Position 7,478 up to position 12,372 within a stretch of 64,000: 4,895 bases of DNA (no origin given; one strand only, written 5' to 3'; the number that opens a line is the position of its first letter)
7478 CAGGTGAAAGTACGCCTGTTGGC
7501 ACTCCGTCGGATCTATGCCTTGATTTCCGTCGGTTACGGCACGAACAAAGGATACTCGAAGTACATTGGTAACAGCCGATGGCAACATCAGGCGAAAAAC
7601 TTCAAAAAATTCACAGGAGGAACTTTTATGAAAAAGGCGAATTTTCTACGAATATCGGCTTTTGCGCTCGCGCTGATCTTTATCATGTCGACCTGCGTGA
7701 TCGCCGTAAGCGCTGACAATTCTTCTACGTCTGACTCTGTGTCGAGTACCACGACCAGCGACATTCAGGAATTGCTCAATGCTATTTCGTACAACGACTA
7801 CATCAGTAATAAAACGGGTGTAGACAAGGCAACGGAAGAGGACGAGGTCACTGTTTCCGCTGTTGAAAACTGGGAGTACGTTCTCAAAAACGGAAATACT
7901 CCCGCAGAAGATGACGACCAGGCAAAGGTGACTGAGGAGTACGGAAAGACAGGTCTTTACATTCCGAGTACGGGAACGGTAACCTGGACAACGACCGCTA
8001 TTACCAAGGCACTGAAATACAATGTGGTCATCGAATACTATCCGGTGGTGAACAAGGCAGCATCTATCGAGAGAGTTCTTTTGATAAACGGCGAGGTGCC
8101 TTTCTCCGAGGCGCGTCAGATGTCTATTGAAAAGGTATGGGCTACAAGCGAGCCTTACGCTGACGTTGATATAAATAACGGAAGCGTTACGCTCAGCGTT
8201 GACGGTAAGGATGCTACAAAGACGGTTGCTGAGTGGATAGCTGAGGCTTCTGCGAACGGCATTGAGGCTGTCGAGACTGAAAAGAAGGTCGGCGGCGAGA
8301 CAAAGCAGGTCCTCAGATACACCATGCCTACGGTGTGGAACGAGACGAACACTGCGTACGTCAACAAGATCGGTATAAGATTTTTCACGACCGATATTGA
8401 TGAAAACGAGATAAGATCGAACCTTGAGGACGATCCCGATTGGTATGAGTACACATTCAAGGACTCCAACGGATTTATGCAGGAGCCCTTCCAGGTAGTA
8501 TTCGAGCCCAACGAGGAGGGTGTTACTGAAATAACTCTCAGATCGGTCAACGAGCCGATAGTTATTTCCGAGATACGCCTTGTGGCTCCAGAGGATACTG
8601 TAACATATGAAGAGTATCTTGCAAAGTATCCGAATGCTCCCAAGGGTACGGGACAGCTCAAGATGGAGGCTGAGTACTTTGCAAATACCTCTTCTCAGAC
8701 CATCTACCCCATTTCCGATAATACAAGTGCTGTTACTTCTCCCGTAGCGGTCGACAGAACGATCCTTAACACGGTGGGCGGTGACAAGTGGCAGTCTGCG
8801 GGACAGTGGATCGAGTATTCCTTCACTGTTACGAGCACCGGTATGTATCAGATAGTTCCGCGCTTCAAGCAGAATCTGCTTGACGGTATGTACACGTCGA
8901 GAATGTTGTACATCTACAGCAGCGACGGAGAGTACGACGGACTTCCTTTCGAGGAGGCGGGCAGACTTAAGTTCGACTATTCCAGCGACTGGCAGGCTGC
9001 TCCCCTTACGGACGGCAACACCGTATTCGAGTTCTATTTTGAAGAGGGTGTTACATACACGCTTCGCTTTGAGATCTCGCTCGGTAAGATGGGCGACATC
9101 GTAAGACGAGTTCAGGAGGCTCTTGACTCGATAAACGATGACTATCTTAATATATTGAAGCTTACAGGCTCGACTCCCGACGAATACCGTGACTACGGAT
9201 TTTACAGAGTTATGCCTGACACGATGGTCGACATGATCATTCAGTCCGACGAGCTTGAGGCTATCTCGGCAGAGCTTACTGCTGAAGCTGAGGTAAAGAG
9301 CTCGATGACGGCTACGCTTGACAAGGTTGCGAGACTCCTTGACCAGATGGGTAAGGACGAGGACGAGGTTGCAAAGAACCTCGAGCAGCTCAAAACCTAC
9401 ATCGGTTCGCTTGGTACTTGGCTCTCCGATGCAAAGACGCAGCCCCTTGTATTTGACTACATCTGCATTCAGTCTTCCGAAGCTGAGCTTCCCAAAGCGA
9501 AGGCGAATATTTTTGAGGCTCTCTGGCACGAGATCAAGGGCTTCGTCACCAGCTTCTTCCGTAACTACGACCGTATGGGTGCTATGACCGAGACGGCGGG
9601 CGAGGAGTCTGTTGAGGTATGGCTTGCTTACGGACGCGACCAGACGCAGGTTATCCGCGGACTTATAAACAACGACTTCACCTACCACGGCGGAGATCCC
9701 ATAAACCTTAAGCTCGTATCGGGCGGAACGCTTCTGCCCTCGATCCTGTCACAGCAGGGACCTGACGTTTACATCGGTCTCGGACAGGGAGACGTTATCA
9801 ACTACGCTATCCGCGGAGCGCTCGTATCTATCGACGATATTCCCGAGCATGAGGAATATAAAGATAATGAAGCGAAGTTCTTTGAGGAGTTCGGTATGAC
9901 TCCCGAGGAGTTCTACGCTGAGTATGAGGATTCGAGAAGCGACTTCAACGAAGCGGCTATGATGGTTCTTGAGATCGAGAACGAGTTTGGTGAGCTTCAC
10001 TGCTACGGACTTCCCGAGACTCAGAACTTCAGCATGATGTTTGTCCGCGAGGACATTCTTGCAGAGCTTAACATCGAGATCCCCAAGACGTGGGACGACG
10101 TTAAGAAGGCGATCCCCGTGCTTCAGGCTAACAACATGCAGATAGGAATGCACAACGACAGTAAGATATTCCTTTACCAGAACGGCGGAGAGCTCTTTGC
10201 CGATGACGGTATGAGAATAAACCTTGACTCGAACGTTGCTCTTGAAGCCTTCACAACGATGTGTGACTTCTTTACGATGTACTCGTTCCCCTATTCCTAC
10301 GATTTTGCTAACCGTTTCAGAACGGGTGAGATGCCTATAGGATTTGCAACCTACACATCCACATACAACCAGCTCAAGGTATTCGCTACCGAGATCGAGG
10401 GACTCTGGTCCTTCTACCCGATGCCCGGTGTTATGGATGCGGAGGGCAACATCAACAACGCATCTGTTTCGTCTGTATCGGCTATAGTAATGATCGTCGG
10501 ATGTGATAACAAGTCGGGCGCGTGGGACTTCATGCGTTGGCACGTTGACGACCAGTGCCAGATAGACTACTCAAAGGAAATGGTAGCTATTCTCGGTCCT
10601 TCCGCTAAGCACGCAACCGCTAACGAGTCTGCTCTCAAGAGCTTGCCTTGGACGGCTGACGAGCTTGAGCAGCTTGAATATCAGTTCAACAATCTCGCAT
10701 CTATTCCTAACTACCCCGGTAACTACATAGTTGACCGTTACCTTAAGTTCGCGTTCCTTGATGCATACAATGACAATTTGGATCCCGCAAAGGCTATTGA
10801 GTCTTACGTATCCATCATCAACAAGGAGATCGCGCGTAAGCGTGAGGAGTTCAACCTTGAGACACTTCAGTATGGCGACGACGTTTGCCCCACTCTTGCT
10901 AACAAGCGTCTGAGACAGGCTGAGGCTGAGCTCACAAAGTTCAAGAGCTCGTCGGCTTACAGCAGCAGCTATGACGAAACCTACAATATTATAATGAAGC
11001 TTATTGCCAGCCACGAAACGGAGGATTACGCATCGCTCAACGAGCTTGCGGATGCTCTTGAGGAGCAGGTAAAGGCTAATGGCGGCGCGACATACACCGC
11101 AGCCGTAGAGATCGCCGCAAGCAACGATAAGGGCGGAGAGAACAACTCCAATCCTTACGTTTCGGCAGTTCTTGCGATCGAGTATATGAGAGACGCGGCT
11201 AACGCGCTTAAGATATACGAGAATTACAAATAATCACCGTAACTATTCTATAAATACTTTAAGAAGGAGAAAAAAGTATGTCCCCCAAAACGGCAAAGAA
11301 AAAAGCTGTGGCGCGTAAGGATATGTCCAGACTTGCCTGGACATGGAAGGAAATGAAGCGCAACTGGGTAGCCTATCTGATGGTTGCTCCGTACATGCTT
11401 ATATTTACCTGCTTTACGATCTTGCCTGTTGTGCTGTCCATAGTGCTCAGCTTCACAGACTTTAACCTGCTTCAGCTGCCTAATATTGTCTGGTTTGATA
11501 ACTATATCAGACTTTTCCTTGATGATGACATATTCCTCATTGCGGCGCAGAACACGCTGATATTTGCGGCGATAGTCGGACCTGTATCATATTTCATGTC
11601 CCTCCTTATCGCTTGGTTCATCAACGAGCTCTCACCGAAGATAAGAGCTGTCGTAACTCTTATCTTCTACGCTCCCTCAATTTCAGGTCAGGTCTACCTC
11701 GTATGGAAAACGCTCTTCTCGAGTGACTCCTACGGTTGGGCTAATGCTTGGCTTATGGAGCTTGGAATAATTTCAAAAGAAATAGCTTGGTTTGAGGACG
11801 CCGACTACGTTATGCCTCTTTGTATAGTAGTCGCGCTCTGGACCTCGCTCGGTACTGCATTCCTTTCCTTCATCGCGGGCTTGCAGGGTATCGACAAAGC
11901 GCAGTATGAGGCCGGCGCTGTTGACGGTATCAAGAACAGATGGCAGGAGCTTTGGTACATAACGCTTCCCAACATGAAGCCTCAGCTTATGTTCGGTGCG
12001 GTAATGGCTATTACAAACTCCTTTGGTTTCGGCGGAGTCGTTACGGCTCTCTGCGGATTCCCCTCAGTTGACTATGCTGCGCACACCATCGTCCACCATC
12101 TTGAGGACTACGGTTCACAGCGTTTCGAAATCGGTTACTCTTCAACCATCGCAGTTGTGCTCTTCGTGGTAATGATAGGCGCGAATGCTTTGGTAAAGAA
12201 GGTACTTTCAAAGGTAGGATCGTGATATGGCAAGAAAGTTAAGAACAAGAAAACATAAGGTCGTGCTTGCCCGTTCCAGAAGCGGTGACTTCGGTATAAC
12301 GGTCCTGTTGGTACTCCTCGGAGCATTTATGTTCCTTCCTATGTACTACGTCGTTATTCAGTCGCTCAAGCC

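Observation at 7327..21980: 14.6-kb seven-gene locus: giant SBP, two permease pairs, two giant unknown surface proteins, no ATPase, hydrolase or regulator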

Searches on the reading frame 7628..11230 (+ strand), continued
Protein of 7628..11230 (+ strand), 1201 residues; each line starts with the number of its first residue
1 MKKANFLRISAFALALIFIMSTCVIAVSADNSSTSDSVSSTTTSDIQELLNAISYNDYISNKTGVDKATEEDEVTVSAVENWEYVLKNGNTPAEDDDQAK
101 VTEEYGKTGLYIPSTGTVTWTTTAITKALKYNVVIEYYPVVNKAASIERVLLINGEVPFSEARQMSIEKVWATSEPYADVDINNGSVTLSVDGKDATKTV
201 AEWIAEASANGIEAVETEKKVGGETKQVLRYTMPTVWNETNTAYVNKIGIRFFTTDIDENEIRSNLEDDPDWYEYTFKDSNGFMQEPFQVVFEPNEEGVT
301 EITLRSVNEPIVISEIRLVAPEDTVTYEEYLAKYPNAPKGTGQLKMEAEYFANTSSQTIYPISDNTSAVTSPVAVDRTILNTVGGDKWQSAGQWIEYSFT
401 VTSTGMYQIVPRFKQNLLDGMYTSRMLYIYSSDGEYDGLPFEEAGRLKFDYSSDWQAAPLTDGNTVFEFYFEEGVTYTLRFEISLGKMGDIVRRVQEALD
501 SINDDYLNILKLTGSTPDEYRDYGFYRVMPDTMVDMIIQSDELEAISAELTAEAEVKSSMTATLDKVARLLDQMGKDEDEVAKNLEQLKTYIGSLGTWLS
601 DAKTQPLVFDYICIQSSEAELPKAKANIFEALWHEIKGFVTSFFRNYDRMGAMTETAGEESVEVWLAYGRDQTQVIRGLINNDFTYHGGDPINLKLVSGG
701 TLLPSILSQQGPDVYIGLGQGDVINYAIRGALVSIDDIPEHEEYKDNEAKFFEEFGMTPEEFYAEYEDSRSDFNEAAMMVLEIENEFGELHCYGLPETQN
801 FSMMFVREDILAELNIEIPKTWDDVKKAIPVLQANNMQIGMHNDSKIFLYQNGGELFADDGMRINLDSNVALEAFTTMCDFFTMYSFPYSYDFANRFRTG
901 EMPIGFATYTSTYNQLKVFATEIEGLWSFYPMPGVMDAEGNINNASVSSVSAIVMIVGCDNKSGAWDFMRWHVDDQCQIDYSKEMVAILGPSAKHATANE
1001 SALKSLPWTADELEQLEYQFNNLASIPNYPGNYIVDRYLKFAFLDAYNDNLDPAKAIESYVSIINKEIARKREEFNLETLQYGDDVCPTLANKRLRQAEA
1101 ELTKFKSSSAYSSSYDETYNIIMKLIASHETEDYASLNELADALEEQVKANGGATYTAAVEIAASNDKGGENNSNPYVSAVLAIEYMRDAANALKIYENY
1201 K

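Call 71: search_solved_structures(query=A3, max_evalue=10, show_alignments=0)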
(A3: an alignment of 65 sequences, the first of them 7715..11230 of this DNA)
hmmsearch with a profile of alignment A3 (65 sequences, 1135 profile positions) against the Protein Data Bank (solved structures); distinct sequences matched with E-value up to 10: 12.
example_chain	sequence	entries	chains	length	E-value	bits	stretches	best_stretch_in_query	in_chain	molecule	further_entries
5ysb_A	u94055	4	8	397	6.1e-10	40.7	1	647-946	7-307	Lin1841 protein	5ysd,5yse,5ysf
9xf5_A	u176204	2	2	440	0.00043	21.4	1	704-800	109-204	ABC transporter substrate-binding protein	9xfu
7eho_A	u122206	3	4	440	0.00081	20.5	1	697-802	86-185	Chitin oligosaccharide binding protein NagB2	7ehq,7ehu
4r9f_A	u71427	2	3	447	0.008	17.2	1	690-790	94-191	MBP1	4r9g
8a3k_UNK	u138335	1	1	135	0.044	14.7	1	521-578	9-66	sc-apCC-4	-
5ci5_A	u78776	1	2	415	0.074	14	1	672-851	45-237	Extracellular solute-binding protein family 1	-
1elj_A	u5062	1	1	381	0.11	13.5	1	648-941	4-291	MALTODEXTRIN-BINDING PROTEIN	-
7ehp_A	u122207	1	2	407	0.17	12.7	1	754-794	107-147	chitin oligosaccahride binding protein NagB1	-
3vxb_A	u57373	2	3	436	0.23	12.3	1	697-798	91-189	Putative sugar-binding lipoprotein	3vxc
5apq_A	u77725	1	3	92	0.39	11.6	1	514-573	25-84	GENERAL CONTROL PROTEIN GCN4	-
3uor_A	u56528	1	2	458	0.6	11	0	756-797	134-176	ABC transporter sugar binding protein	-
22xc_A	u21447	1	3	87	1.3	9.9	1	1003-1038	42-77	dCX001 binder antagonist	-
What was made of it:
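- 7628..11233 (+): g1: 1201-aa secreted giant solute-binding protein. It has a signal peptide with a VSA cleavage site and no lipobox. The order of parts is N-terminal beta-sandwich domains, a CBM35-like module, a helical bundle, a CUT1-type SBP fold (about residues 607-1074) and a C-terminal helical bundle. A profile matches Lin1841 at E 6e-10 (call 71).
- On CUT1 (MalFGK2-type) ABC carbohydrate importer: A profile matches Lin1841 at 6e-10 (call 71).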

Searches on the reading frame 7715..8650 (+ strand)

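Call 51: search_protein_families(library=pfam, proteins=[window:7715-8650:+], max_evalue=1)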
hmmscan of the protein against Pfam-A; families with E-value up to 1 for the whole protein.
window:7715-8650:+ (312 aa): 1 family
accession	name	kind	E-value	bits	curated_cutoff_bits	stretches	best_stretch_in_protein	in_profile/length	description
PF09894.15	MJ0548_N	-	0.03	14.4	26.8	1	96-167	50-119/196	Connectase MJ0548-like, N-terminal domain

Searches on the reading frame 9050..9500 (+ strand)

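Call 51: search_protein_families(library=pfam, proteins=[window:9050-9500:+], max_evalue=1)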
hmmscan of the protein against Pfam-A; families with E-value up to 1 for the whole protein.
window:9050-9500:+ (150 aa): 9 families
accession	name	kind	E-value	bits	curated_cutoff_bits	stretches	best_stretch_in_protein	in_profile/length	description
PF22297.1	PccH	-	0.0042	17.6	24.4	1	91-126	75-109/133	PccH Cytochrome c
PF14591.11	AF0941-like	-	0.0057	17.6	22.6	1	66-118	20-72/113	AF0941-like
PF19508.4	DUF6042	-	0.014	15.5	26.8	1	43-122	4-72/219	Family of unknown function (DUF6042)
PF07889.17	DUF1664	-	0.026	15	34.6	1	67-121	66-120/124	Protein of unknown function (DUF1664)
PF25474.1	TPR_TmcB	-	0.031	14.7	27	1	9-52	54-97/125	TmcB, TPR repeats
PF11166.13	DUF2951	-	0.1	13.3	26.7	1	67-126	25-85/98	Protein of unknown function (DUF2951)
PF06103.16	DUF948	-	0.15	12.7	37.2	0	85-115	23-53/89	Bacterial protein of unknown function (DUF948)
PF17652.7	Glyco_hydro81C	-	0.16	11.6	25.6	1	67-137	13-85/349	Glycosyl hydrolase family 81 C-terminal domain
PF16725.10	Nucleolin_bd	-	0.17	12.2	27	1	17-50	12-46/70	Nucleolin binding domain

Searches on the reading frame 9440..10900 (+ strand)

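Call 51: search_protein_families(library=pfam, proteins=[window:9440-10900:+], max_evalue=1)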
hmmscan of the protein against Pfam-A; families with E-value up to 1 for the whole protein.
window:9440-10900:+ (487 aa): 4 families
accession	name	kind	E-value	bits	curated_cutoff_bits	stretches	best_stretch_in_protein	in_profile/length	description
PF13416.11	SBP_bac_8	-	4.9e-16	59.8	27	1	105-394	35-267/279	Bacterial extracellular solute-binding protein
PF01547.30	SBP_bac_1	-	7.1e-14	52.9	26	1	71-367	9-299/307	Bacterial extracellular solute-binding protein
PF07103.16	DUF1365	-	0.015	15.4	25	1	158-195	100-133/235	Protein of unknown function (DUF1365)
PF02209.24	VHP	-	0.66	10.4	27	0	144-160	4-20/36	Villin headpiece domain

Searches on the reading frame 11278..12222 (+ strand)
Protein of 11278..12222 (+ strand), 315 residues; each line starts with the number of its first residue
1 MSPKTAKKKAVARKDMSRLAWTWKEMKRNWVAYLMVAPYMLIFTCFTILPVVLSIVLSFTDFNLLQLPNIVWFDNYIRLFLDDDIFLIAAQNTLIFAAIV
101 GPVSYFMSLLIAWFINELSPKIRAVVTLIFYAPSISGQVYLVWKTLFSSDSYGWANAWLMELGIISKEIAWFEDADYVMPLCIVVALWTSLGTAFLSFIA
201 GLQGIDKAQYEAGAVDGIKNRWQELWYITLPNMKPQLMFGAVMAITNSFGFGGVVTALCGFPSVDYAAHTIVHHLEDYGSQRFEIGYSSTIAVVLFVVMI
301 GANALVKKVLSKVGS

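Call 7: search_protein_families(library=pfam, proteins=[window:11278-12222:+], max_evalue=0.01)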
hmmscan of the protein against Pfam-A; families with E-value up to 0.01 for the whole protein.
window:11278-12222:+ (315 aa): 1 family
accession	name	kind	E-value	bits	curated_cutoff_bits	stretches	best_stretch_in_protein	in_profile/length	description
PF00528.27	BPD_transp_1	-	1.7e-07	31.6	26.4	1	114-306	43-175/184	Binding-protein-dependent transport system inner membrane component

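Call 8: search_protein_families(library=ncbifam, proteins=[window:11278-12222:+], max_evalue=0.01)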
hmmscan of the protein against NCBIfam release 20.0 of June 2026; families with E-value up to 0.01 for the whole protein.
window:11278-12222:+ (315 aa): 15 families
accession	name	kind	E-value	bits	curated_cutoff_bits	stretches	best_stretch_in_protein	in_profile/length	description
NF007852.0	PRK10561.1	equivalog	1.5e-15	57.8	335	1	26-302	8-280/295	sn-glycerol-3-phosphate ABC transporter permease UgpA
NF040931.1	ABC_arch_GlcT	equivalog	3.3e-13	49.9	360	1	40-302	5-261/278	glucose ABC transporter permease GlcT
TIGR00969.1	3a0106s02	subfamily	1.8e-08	34.2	240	1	73-300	47-260/272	sulfate ABC transporter permease subunit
NF007044.0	PRK09497.1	equivalog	1.9e-08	34.1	348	1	39-291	15-258/285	spermidine/putrescine ABC transporter permease PotB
TIGR02139.1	permease_CysT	equivalog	2.2e-07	30.8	246.1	1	51-305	16-258/265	sulfate ABC transporter permease subunit CysT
TIGR02140.1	permease_CysW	equivalog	2.5e-07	30.5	329.1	1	72-298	32-246/261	sulfate ABC transporter permease subunit CysW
NF008208.0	PRK10971.1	equivalog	7.9e-07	28.8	415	1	41-299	21-256/277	sulfate/thiosulfate ABC transporter permease CysT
NF008232.0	PRK10999.1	equivalog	4.1e-06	25.8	392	1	73-251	267-444/520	maltose ABC transporter permease MalF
NF043074.1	MMSYN1_0196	equivalog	2.2e-05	23.9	350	1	33-124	11-101/277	spermidine/putrescine ABC transporter permease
NF007963.0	PRK10683.1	equivalog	4.6e-05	23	489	1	25-300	34-299/317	putrescine ABC transporter permease PotH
NF008620.0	PRK11602.1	equivalog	0.00043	19.6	442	1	24-278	11-242/291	sulfate/thiosulfate ABC transporter permease CysW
TIGR01581.1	Mo_ABC_porter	hypoth_equivalog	0.0017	17.8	210.3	1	181-260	104-183/225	ABC transporter permease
TIGR02141.1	modB_ABC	equivalog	0.0043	16.7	182.6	1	183-298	84-194/208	molybdate ABC transporter permease subunit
NF007545.0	PRK10160.1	equivalog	0.0044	16.5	342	1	170-307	136-265/275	taurine ABC transporter permease TauC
NF006939.0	PRK09421.1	equivalog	0.008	15.6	262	0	103-294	25-208/230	molybdate ABC transporter permease subunit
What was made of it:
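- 11278..12225 (+): g2: MalF/UgpA-type ABC permease, first pair. BPD_transp_1 (call 7) and UgpA/GlcT-like NCBIfam hits (call 8).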
